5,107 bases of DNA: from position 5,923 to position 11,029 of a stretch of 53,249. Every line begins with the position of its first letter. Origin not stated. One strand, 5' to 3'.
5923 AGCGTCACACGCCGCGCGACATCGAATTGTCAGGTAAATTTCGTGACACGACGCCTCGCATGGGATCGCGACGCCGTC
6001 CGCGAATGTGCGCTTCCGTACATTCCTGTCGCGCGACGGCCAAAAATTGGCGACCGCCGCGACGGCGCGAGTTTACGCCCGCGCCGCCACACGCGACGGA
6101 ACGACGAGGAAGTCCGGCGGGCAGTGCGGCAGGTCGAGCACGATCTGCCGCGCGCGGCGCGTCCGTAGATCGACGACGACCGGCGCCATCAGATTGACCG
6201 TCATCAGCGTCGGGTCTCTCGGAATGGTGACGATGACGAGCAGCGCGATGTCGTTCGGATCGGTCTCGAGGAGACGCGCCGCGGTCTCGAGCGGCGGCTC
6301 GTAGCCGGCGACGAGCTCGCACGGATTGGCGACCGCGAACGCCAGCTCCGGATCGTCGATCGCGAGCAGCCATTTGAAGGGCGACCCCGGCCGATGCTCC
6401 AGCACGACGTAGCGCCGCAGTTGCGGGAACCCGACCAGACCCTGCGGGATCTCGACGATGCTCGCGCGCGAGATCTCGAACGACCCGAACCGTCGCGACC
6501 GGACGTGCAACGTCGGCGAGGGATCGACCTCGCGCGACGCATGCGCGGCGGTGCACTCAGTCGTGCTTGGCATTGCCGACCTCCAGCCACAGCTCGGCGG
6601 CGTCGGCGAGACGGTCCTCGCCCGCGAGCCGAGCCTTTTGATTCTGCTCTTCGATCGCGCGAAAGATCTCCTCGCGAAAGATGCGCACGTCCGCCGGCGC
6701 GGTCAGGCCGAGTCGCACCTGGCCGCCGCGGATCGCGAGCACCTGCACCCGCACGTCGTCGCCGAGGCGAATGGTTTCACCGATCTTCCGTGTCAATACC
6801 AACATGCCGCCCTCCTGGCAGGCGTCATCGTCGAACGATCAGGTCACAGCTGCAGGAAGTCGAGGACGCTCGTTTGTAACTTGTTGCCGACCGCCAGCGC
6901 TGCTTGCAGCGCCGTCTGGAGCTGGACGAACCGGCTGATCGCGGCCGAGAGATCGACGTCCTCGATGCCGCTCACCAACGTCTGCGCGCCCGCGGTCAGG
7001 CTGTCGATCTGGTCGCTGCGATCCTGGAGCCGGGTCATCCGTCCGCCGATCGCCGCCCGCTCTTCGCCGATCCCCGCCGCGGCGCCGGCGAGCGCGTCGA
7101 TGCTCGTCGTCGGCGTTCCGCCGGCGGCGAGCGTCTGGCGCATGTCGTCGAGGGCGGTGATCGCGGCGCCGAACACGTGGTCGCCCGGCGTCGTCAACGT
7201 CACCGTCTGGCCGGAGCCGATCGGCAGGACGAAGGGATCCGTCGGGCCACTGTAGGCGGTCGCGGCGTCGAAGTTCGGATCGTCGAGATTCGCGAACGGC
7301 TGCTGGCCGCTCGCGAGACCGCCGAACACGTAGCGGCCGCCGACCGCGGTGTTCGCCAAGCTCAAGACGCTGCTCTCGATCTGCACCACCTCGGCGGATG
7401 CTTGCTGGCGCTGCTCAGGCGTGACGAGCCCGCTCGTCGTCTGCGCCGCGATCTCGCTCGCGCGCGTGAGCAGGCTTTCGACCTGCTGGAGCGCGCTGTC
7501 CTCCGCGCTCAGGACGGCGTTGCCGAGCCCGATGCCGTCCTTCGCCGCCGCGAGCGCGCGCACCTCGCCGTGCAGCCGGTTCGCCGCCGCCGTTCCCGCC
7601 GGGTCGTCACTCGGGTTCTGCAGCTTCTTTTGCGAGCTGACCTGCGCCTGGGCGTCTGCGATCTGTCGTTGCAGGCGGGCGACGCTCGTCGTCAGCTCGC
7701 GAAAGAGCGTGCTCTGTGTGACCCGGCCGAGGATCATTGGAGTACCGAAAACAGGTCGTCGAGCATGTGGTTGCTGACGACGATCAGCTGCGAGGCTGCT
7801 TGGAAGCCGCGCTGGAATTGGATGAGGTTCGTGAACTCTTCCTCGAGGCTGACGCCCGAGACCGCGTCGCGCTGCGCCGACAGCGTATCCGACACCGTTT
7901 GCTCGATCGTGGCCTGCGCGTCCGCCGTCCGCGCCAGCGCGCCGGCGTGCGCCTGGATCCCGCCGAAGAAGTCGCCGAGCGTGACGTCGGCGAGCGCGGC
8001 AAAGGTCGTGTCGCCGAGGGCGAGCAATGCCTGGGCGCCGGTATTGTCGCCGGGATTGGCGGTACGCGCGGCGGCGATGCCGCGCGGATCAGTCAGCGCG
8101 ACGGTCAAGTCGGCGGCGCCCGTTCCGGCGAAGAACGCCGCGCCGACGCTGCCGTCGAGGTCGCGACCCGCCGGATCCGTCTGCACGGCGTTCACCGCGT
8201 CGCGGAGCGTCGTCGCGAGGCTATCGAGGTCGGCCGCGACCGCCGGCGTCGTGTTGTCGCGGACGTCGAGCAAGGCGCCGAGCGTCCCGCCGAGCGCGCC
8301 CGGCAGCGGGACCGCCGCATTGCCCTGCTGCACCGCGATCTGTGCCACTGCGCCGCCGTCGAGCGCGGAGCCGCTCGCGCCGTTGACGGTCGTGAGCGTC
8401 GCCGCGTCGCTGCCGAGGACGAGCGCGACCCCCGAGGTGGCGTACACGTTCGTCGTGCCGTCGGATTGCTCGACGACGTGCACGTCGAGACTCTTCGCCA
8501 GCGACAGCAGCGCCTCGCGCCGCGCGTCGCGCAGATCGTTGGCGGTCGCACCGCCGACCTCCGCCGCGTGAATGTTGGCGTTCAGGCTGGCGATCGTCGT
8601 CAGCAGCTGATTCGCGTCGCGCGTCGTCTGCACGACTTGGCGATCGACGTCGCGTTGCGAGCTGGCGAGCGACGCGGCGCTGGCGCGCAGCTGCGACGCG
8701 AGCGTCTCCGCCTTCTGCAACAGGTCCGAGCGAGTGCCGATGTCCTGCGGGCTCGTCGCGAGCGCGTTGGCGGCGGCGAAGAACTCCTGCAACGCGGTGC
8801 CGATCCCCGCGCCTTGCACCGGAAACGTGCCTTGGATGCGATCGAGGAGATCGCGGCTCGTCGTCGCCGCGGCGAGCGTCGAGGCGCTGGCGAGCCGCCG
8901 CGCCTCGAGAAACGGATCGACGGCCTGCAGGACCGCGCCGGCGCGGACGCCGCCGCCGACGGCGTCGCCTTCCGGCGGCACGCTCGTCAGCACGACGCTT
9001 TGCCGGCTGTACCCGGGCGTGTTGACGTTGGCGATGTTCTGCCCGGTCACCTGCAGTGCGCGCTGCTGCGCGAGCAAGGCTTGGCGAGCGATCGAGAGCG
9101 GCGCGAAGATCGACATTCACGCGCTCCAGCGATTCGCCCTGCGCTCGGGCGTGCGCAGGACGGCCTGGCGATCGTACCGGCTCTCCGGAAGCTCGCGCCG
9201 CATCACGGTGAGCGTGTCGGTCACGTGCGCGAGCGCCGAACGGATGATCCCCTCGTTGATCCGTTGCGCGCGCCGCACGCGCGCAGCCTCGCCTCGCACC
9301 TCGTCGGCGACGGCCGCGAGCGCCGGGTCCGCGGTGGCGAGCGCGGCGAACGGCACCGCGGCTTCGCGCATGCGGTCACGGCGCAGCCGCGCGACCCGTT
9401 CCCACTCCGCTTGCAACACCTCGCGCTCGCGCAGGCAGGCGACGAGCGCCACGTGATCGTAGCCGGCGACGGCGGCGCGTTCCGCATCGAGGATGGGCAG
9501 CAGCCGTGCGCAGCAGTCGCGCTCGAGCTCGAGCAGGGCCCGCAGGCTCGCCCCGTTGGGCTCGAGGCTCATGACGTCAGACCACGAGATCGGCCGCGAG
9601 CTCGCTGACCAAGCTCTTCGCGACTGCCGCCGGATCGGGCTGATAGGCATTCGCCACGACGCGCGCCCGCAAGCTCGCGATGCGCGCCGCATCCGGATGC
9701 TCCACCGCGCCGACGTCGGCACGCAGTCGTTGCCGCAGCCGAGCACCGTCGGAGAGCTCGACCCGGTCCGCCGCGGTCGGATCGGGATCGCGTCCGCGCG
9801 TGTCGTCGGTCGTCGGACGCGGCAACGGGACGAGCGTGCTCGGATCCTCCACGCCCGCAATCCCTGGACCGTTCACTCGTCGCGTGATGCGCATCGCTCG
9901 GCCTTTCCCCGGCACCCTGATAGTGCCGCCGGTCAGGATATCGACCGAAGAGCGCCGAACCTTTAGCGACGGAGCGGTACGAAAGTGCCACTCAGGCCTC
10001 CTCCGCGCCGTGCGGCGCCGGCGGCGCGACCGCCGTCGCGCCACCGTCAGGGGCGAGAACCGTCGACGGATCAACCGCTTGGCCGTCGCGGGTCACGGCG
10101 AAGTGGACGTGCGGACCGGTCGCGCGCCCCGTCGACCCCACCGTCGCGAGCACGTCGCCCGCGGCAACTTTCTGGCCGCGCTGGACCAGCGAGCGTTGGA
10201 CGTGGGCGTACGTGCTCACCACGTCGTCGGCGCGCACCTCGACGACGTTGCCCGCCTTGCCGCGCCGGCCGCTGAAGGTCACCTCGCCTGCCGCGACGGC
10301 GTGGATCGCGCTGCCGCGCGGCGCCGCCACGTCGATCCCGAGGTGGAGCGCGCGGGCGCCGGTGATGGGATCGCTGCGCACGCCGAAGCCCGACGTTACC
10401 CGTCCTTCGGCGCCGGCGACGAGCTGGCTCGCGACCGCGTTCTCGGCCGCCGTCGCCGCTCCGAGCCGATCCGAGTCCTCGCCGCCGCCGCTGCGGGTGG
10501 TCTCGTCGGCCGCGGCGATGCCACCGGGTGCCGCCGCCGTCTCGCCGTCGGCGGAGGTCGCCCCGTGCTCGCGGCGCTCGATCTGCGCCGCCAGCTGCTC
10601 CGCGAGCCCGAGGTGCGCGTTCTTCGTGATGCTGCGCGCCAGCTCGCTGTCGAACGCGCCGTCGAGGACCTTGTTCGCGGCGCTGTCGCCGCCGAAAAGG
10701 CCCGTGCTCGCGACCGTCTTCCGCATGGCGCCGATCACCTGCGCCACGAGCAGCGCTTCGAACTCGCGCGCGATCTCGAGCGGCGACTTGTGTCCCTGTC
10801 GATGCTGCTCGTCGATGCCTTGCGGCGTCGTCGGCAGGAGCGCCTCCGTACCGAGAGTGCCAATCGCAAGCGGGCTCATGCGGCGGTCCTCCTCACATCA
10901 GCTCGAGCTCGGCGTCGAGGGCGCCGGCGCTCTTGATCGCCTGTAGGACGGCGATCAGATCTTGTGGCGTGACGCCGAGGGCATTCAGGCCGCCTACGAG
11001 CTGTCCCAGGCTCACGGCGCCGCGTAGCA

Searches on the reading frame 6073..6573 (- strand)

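Call 12: search_protein_families(library=pfam, proteins=[window:6073-6573:-])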
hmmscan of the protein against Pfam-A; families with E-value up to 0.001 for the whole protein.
window:6073-6573:- (166 aa): 1 family
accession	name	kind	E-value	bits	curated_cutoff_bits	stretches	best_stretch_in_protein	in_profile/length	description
PF02623.20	FliW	-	5.3e-29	100.9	25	1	41-147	2-112/122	FliW protein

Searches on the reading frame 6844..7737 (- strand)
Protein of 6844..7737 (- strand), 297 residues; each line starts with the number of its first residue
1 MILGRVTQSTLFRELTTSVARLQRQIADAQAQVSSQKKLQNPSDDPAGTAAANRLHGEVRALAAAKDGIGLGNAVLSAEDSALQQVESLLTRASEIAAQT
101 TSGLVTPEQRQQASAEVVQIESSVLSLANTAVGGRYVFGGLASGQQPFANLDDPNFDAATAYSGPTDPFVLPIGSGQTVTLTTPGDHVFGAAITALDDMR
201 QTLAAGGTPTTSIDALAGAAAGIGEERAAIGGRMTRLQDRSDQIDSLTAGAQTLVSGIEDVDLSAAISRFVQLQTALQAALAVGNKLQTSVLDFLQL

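Call 12: search_protein_families(library=pfam, proteins=[window:6844-7737:-])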
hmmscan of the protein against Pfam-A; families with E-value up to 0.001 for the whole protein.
window:6844-7737:- (297 aa): 2 families
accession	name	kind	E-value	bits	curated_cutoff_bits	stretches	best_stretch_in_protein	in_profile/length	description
PF00669.25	Flagellin_N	-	9.3e-15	55.3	26.6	1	16-140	11-136/139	Bacterial flagellin N-terminal helical region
PF00700.27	Flagellin_C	-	1.6e-08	35.2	23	1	214-295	2-86/86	Bacterial flagellin C-terminal helical region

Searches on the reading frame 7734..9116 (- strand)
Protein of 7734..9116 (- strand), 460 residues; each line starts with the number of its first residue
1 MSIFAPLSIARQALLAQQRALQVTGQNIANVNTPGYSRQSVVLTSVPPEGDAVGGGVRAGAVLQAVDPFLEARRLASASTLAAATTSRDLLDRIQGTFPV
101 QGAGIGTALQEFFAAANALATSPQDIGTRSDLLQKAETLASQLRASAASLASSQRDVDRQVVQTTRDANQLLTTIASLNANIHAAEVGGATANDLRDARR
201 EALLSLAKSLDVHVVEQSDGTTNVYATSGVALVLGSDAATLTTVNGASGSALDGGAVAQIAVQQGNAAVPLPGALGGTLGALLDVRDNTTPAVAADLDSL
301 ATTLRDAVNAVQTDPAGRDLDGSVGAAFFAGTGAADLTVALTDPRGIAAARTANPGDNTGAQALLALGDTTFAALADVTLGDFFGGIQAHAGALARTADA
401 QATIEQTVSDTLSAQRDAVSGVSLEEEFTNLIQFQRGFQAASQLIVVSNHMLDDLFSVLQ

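Call 12: search_protein_families(library=pfam, proteins=[window:7734-9116:-])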
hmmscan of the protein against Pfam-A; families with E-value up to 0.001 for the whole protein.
window:7734-9116:- (460 aa): 3 families
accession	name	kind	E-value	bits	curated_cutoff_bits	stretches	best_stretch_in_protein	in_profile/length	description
PF22638.1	FlgK_D1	-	3.5e-54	184.3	28.6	1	91-329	1-233/233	Flagellar hook-associated protein FlgK helical domain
PF06429.18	Flg_bbr_C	-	9.6e-09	35.1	23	1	419-455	7-43/46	Flagellar basal body rod FlgEFG protein C-terminal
PF00460.25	Flg_bb_rod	-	1.3e-07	31.8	20.7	1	8-36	2-30/31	Flagella basal body rod protein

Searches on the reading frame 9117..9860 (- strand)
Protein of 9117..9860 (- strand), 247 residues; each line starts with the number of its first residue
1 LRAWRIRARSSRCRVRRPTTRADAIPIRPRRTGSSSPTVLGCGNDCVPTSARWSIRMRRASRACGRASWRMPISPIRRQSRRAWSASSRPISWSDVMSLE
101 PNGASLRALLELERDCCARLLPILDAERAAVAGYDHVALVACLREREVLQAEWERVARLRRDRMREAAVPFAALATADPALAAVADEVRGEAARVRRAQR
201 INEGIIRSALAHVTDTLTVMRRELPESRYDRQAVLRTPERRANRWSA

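Call 12: search_protein_families(library=pfam, proteins=[window:9117-9860:-])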
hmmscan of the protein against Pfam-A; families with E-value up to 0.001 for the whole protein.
window:9117-9860:- (247 aa): 1 family
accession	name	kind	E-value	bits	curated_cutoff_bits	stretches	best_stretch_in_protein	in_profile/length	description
PF05130.17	FlgN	-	1.2e-08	36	30.5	1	104-232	4-142/147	FlgN protein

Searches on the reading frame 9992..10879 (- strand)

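Call 12: search_protein_families(library=pfam, proteins=[window:9992-10879:-])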
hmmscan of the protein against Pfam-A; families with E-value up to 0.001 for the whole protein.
window:9992-10879:- (295 aa): 2 families
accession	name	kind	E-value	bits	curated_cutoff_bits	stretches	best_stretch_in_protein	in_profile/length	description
PF01551.29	Peptidase_M23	-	1.8e-29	102.2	28.7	1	179-271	3-96/96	Peptidase family M23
PF10135.14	Rod-binding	-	5.3e-08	33.7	25.1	1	52-99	3-51/51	Rod binding protein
